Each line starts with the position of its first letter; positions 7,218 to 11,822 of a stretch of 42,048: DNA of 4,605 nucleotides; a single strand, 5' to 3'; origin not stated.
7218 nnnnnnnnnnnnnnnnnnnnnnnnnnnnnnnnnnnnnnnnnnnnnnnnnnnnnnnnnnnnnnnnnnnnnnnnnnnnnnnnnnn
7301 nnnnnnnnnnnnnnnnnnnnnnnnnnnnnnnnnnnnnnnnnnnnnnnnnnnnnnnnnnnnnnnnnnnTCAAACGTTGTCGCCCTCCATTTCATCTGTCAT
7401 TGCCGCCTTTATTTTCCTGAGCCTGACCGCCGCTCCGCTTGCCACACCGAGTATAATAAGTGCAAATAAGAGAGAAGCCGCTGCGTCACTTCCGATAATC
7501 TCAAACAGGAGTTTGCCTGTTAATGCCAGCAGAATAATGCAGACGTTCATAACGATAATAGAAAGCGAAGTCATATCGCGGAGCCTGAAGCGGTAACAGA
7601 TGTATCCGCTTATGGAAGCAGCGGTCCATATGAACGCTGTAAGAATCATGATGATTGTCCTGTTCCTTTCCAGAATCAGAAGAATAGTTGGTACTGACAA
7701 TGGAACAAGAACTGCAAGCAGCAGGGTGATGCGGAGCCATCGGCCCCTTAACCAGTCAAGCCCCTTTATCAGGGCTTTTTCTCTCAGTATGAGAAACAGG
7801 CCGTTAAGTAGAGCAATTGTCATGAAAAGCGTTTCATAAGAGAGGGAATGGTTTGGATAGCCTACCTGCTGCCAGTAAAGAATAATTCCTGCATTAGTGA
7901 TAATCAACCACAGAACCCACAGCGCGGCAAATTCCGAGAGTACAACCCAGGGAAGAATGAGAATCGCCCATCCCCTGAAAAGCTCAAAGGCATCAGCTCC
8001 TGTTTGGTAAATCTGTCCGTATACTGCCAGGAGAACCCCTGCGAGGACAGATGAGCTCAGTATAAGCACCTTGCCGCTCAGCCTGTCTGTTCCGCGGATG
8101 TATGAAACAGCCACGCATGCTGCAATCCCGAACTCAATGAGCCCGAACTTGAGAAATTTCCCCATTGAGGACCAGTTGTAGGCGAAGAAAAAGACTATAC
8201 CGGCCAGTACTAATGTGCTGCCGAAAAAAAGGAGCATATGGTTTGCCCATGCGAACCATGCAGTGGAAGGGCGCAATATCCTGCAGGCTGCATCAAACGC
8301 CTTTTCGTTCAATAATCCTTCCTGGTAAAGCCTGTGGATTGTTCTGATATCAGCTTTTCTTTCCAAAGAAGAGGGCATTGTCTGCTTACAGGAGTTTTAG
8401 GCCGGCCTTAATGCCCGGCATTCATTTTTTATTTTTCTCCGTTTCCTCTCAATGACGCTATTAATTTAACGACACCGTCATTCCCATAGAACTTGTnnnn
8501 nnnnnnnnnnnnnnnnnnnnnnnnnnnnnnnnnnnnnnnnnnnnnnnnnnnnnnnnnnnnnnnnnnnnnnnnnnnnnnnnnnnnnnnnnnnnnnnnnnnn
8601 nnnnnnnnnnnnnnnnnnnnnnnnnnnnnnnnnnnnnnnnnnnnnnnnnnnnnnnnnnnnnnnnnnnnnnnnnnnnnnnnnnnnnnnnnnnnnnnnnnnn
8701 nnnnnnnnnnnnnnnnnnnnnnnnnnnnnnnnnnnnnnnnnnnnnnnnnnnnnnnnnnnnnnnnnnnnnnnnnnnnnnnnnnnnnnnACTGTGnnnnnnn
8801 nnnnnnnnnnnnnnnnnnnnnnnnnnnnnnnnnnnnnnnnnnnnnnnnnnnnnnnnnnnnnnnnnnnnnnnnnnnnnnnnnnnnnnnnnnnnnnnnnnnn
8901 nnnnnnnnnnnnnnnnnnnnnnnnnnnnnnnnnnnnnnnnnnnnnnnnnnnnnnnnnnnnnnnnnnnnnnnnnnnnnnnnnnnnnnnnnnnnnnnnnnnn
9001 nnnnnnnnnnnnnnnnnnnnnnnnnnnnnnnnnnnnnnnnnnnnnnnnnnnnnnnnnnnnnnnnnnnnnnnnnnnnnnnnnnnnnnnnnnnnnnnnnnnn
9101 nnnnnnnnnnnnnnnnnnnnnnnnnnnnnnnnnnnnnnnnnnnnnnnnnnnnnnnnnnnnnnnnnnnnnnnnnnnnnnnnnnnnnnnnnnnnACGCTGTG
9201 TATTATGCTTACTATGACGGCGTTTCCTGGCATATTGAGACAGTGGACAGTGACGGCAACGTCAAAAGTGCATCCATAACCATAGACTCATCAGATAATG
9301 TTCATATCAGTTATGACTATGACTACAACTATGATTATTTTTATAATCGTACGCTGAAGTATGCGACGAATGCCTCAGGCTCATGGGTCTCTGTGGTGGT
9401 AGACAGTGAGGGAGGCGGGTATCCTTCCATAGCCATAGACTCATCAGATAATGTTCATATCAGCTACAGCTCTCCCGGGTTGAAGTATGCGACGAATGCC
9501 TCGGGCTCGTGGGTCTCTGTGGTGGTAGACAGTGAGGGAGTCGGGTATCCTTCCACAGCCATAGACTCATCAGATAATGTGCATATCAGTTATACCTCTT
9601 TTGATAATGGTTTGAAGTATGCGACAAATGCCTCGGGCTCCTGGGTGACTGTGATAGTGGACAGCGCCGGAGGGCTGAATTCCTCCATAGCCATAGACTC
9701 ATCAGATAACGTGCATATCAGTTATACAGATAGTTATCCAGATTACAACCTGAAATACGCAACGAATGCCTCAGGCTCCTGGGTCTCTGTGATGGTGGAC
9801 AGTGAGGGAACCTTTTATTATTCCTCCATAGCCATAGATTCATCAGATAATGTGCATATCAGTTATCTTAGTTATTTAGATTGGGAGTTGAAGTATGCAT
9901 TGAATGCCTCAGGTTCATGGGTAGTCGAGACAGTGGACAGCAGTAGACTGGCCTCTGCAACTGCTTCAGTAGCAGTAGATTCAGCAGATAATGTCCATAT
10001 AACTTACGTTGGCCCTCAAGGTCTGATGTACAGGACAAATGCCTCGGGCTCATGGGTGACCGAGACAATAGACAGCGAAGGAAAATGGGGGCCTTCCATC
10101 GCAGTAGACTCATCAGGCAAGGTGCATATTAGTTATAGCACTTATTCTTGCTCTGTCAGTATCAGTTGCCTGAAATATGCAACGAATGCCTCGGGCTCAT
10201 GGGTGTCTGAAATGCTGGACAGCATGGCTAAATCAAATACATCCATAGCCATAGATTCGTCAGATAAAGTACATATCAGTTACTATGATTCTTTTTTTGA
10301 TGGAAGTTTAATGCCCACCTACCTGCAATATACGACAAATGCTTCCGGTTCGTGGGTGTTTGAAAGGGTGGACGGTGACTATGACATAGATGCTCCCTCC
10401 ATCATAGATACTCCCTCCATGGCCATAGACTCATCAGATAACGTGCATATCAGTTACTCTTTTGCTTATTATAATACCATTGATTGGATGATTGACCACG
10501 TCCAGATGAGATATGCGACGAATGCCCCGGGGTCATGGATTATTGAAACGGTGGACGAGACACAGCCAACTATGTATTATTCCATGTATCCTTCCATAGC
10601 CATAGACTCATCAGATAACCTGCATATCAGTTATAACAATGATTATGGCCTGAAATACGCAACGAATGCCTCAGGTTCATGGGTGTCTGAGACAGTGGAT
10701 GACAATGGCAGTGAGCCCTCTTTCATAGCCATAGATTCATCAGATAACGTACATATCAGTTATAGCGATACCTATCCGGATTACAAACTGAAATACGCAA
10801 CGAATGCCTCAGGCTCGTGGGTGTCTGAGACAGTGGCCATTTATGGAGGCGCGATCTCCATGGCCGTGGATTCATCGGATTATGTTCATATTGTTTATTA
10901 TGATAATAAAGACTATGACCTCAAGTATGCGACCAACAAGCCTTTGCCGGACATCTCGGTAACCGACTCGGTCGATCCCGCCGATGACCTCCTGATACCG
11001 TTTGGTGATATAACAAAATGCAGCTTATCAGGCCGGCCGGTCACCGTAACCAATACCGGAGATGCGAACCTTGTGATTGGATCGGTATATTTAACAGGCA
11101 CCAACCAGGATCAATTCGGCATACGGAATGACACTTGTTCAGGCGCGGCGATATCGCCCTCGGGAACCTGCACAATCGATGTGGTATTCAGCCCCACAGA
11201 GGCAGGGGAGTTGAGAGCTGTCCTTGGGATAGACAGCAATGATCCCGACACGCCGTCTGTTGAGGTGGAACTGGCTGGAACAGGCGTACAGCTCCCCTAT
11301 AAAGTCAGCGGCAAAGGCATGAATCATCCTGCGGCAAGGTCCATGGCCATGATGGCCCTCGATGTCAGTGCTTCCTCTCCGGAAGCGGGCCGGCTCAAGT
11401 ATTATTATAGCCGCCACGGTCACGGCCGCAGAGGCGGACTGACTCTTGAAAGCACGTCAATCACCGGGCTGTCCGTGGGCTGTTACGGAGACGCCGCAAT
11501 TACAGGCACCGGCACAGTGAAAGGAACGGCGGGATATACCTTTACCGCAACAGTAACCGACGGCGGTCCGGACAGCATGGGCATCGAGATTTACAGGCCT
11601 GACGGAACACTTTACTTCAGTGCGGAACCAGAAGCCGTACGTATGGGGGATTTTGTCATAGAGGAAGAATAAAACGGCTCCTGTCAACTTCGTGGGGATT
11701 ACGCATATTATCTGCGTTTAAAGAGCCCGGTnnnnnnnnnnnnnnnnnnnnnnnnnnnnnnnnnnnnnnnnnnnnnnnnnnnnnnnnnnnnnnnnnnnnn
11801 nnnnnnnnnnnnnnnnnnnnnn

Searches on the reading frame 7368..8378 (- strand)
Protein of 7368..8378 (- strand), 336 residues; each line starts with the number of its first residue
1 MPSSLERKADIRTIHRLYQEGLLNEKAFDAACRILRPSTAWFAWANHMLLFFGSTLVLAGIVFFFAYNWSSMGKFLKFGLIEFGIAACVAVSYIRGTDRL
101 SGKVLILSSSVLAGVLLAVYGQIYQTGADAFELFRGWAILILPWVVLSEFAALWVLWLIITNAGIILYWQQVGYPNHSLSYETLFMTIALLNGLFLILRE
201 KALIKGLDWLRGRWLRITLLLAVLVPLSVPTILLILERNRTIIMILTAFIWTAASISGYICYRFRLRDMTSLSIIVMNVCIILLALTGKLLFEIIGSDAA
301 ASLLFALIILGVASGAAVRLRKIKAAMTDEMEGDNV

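Call 43: search_protein_families(library=pfam, proteins=[window:7368-8378:-], max_evalue=0.00001)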
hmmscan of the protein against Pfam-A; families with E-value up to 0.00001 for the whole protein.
window:7368-8378:- (336 aa): 1 family
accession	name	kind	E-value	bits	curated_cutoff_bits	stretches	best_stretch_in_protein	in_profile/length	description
PF09925.14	DUF2157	-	2.7e-23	82.7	32.4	1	16-154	2-146/146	Predicted membrane protein (DUF2157)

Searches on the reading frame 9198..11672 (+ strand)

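Call 43: search_protein_families(library=pfam, proteins=[window:9198-11672:+], max_evalue=0.00001)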
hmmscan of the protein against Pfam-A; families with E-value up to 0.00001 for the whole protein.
window:9198-11672:+ (824 aa): 1 family
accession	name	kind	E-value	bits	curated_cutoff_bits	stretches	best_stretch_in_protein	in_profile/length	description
PF15780.11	ASH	-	4.4e-06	27.2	27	1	600-683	14-93/98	Abnormal spindle-like microcephaly-assoc'd, ASPM-SPD-2-Hydin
